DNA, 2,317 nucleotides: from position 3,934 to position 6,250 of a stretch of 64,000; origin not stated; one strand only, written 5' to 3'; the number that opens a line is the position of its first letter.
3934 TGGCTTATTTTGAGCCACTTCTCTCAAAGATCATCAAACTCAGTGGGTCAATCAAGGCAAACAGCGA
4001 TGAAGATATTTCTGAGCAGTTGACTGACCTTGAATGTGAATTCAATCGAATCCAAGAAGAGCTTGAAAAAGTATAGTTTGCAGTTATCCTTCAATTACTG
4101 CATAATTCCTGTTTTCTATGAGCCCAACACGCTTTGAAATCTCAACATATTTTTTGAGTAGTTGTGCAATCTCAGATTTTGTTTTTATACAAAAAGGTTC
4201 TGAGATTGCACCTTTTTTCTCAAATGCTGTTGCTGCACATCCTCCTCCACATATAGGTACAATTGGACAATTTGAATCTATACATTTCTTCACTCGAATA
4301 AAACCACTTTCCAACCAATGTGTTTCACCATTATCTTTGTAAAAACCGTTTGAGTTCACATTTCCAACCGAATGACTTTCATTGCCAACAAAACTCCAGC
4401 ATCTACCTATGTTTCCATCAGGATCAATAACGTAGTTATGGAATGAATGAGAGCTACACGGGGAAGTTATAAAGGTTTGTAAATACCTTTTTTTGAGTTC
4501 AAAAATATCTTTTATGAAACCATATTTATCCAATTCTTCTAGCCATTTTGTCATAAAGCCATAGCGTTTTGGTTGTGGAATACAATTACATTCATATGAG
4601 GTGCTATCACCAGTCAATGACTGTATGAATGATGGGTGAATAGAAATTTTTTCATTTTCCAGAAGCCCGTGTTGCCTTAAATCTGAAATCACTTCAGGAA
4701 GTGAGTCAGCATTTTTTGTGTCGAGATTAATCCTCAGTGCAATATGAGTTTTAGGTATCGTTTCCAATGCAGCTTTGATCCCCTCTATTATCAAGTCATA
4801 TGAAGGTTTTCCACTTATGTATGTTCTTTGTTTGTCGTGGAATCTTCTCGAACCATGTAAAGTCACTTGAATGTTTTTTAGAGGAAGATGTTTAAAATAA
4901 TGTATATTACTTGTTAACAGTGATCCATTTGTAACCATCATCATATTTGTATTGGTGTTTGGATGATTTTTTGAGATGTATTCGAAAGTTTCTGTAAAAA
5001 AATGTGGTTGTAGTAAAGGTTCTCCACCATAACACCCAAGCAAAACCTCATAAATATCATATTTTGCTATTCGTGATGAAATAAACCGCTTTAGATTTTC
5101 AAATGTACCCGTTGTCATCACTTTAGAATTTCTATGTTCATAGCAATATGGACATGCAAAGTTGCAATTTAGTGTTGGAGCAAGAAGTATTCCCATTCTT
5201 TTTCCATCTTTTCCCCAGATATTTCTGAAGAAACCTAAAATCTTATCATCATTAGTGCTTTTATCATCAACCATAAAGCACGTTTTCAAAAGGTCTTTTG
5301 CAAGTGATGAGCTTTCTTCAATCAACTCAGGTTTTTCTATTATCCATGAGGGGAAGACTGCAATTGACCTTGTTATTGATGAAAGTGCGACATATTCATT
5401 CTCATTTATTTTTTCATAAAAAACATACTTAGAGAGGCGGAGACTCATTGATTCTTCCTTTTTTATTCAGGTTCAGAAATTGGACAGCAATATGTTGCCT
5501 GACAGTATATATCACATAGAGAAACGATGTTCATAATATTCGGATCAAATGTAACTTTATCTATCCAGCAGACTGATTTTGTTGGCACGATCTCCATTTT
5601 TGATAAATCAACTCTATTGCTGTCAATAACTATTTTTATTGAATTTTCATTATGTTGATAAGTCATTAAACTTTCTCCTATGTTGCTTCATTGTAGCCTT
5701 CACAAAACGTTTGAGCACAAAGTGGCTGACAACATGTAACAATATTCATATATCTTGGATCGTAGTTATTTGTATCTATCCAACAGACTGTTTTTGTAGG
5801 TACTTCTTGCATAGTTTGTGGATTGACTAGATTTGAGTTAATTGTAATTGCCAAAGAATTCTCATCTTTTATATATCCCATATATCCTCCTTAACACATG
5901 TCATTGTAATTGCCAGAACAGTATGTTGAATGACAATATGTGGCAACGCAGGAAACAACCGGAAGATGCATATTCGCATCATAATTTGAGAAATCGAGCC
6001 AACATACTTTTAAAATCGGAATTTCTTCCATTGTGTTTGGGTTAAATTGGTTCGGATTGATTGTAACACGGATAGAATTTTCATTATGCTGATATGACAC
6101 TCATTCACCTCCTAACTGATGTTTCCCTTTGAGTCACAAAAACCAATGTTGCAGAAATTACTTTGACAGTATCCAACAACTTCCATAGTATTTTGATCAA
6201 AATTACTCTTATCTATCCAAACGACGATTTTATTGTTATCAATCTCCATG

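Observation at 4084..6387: Compact operon: four tandem paralogous Cys-rich peptides followed by a radical SAM/SPASM enzyme, a candidate RiPP cluster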

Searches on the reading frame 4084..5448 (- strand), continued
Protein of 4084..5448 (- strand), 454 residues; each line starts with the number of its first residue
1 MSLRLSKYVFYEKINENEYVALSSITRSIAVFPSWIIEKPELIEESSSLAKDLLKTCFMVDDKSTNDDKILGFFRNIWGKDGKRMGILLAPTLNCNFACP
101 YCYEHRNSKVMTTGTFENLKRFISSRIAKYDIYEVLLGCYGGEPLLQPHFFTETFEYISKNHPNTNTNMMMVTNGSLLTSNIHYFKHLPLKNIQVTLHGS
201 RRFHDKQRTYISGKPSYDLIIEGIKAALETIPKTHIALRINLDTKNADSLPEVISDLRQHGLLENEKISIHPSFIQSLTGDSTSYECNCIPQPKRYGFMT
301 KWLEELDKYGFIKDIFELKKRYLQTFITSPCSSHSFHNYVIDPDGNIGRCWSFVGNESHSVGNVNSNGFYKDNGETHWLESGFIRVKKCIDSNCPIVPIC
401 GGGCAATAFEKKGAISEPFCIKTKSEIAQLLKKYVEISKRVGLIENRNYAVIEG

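Call 81: search_protein_families(library=ncbifam, proteins=[P0009, P0011, L007:544-1878:+], max_evalue=1e-30)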
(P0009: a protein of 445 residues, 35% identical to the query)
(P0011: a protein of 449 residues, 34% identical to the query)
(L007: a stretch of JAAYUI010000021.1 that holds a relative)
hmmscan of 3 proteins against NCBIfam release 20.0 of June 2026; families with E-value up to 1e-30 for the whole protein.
P0009 (445 aa): 6 families
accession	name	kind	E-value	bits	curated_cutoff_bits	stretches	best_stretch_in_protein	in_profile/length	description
TIGR04463.1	rSAM_vs_C_rich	equivalog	6.4e-54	183.4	525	1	7-411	3-402/438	TIGR04463 family radical SAM/SPASM RiPP maturase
TIGR04334.1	rSAM_Clo7bot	equivalog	7.3e-52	176.5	600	1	4-405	4-407/440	radical SAM/SPASM domain Clo7bot peptide maturase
NF038107.1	rSAM_NF038107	equivalog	9.7e-50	169.6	600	1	3-423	4-420/444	Cys-every-fifth radical SAM/SPASM peptide maturase CefB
TIGR04280.1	geopep_mat_rSAM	hypoth_equivalog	4.3e-47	161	400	1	8-423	9-412/428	geopeptide radical SAM maturase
NF052473.1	rSAM_FlmE_OhkG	exception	5.3e-34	117.7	500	1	13-401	15-425/481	FlmE/OhkG family radical SAM/SPASM peptide maturase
NF047865.1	rSAM_PapB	equivalog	1.3e-33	116.7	340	1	87-415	7-328/330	PapB family radical SAM/SPASM ranthipeptide maturase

P0011 (449 aa): 6 families
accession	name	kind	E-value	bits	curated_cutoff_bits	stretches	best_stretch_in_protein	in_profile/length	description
TIGR04463.1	rSAM_vs_C_rich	equivalog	8.2e-59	199.5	525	1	10-415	5-406/438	TIGR04463 family radical SAM/SPASM RiPP maturase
NF038107.1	rSAM_NF038107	equivalog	6.4e-56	190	600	1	1-422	1-420/444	Cys-every-fifth radical SAM/SPASM peptide maturase CefB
TIGR04334.1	rSAM_Clo7bot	equivalog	1.7e-47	162.1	600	1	9-407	8-410/440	radical SAM/SPASM domain Clo7bot peptide maturase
TIGR04280.1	geopep_mat_rSAM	hypoth_equivalog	5.9e-46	157.3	400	1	14-424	16-414/428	geopeptide radical SAM maturase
NF052473.1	rSAM_FlmE_OhkG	exception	1.8e-42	145.6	500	1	14-410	15-436/481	FlmE/OhkG family radical SAM/SPASM peptide maturase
NF047865.1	rSAM_PapB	equivalog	5.4e-33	114.6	340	1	92-413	11-327/330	PapB family radical SAM/SPASM ranthipeptide maturase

L007:544-1878:+ (444 aa): 6 families
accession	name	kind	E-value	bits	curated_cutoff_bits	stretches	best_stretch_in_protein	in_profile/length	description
NF038107.1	rSAM_NF038107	equivalog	1.2e-55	189.1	600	1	4-438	2-433/444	Cys-every-fifth radical SAM/SPASM peptide maturase CefB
TIGR04463.1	rSAM_vs_C_rich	equivalog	1.1e-51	176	525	1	16-409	9-398/438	TIGR04463 family radical SAM/SPASM RiPP maturase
TIGR04280.1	geopep_mat_rSAM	hypoth_equivalog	1e-45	156.5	400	1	5-423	3-410/428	geopeptide radical SAM maturase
TIGR04334.1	rSAM_Clo7bot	equivalog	1.4e-43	149.2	600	1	6-410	3-410/440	radical SAM/SPASM domain Clo7bot peptide maturase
NF047865.1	rSAM_PapB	equivalog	2.6e-35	122.2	340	1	93-419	10-330/330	PapB family radical SAM/SPASM ranthipeptide maturase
NF052473.1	rSAM_FlmE_OhkG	exception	2.3e-33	115.6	500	1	15-433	14-452/481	FlmE/OhkG family radical SAM/SPASM peptide maturase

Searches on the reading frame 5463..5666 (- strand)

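Call 3: search_protein_families(library=ncbifam, proteins=[window:5463-5666:-], max_evalue=1)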
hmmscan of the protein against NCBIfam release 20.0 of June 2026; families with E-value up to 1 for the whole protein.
window:5463-5666:- (67 aa): 0 families

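Call 4: search_protein_families(library=pfam, proteins=[window:5463-5666:-], max_evalue=1)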
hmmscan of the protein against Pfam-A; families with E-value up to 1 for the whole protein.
window:5463-5666:- (67 aa): 1 family
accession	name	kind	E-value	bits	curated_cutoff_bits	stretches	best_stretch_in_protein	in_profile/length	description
PF18401.7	Thioredoxin_13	-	0.16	12.2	26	1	16-53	64-97/136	Thioredoxin-like domain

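Call 76: search_protein_families(library=padloc, proteins=[window:5463-5666:-], max_evalue=0.00001)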
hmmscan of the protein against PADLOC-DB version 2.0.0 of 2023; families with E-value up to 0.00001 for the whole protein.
window:5463-5666:- (67 aa): 0 families

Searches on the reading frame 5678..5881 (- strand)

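Call 3: search_protein_families(library=ncbifam, proteins=[window:5678-5881:-], max_evalue=1)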
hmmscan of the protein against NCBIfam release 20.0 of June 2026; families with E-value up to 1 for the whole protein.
window:5678-5881:- (67 aa): 0 families

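Call 4: search_protein_families(library=pfam, proteins=[window:5678-5881:-], max_evalue=1)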
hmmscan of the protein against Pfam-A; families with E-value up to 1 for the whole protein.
window:5678-5881:- (67 aa): 1 family
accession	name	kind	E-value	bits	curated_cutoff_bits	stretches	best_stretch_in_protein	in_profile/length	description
PF23497.1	YmiD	-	0.089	13.2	27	1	24-49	1-26/42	YmiD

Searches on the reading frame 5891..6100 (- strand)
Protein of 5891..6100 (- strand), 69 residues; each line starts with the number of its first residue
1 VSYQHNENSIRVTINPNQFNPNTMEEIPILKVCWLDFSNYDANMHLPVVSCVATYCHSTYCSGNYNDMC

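Call 3: search_protein_families(library=ncbifam, proteins=[window:5891-6100:-], max_evalue=1)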
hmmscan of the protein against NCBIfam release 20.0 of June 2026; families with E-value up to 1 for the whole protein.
window:5891-6100:- (69 aa): 0 families

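Call 4: search_protein_families(library=pfam, proteins=[window:5891-6100:-], max_evalue=1)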
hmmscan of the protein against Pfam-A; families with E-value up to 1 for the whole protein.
window:5891-6100:- (69 aa): 0 families

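Call 32: list_cluster_members(proteins=[P0007, P0003, P0001, P0002, P0011, P0127, P0129, P0130, P0133, window:5891-6100:-])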
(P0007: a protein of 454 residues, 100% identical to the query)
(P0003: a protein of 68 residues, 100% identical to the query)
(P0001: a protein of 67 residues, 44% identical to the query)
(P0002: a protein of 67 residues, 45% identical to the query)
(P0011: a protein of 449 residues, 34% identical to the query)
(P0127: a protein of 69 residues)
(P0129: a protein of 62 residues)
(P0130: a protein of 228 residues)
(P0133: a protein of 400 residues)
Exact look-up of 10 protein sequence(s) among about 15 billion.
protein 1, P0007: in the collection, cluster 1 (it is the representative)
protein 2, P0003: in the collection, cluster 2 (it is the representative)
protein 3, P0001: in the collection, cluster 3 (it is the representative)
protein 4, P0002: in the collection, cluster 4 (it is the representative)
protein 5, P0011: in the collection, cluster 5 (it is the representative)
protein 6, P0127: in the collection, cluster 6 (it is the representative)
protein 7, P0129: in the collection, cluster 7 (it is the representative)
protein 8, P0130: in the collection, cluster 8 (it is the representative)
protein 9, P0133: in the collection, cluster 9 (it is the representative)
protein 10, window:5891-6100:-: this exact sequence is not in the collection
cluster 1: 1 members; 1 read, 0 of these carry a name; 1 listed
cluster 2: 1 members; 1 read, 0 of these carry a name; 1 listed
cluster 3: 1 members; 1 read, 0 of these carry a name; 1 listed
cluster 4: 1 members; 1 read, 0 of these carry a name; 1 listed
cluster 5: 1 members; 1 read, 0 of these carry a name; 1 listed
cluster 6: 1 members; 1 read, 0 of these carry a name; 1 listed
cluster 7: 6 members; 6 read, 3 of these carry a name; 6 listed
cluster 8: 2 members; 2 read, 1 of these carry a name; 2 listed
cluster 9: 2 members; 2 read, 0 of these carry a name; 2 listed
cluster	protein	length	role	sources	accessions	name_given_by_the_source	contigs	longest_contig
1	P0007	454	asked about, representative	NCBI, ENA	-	-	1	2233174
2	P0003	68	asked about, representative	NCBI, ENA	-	-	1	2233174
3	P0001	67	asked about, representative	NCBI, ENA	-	-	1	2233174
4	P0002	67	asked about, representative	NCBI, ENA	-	-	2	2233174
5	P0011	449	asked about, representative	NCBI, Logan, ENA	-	-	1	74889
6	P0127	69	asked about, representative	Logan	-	-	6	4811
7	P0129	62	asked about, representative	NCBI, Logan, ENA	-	-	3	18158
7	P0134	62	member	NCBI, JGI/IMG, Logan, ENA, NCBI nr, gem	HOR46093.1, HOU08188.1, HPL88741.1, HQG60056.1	MAG TPA: hypothetical protein PLX04_00560 [Caldisericia bacterium] | hypothetical protein [Caldisericia bacterium]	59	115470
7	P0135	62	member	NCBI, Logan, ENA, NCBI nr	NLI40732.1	MAG: hypothetical protein GX421_06095 [Caldisericales bacterium] | hypothetical protein [Caldisericales bacterium]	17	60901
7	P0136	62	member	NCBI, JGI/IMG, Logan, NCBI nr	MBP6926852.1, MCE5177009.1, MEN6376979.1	MAG: hypothetical protein ABFD23_03195 [Caldisericales bacterium] | hypothetical protein [Caldisericia bacterium]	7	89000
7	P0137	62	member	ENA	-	-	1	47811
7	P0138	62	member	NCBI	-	-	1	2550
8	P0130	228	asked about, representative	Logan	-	-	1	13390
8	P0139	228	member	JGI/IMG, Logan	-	hypothetical protein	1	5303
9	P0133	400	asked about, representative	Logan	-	-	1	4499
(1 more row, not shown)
